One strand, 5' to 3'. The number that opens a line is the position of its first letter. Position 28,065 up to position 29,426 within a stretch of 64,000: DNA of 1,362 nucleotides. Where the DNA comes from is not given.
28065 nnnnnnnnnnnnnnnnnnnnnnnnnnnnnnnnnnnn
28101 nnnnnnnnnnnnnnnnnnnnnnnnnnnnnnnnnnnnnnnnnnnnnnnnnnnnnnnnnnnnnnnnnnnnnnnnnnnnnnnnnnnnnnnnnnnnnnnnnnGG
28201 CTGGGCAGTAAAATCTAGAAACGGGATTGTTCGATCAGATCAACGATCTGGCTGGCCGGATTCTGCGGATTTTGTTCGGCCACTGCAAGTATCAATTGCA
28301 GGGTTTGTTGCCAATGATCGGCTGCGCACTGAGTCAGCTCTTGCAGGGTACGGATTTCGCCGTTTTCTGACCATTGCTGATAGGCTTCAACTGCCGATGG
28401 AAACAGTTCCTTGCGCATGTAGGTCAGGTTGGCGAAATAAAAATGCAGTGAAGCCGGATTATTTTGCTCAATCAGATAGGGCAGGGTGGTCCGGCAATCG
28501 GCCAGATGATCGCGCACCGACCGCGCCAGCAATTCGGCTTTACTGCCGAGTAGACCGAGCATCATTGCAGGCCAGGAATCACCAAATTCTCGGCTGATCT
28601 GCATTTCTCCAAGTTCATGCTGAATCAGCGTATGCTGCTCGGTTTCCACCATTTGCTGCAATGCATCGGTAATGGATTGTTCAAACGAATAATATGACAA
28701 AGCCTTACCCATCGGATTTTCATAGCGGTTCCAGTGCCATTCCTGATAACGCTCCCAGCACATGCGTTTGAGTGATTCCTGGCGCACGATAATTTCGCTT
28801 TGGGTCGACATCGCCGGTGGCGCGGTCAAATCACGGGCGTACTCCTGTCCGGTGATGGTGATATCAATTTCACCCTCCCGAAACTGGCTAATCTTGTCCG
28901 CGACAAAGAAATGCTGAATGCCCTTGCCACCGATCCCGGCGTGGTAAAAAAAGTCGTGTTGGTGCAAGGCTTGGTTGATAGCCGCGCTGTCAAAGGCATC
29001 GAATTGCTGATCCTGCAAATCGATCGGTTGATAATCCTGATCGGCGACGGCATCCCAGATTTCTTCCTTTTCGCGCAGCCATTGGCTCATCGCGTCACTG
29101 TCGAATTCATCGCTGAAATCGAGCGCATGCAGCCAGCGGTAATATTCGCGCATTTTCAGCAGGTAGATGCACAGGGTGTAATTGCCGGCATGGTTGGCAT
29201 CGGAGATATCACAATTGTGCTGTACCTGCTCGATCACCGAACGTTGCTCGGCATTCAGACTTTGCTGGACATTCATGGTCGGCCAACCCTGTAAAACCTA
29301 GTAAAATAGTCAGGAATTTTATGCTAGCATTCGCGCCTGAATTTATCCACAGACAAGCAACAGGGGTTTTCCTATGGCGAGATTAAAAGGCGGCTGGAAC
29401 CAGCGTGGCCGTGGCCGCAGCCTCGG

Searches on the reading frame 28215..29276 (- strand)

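Call 85: search_protein_families(library=pfam, proteins=[window:28215-29276:-], max_evalue=0.00001)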
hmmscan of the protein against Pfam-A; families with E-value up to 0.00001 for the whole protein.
window:28215-29276:- (353 aa): 2 families
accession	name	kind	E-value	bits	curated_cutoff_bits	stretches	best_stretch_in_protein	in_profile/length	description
PF21740.2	DUF6866_C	-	6.8e-63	212.2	27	1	170-350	1-181/182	Family of unknown function (DUF6866) C-terminal domain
PF21739.2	DUF6866_N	-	1.1e-55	188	27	1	14-165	2-153/153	Family of unknown function (DUF6866) N-terminal domain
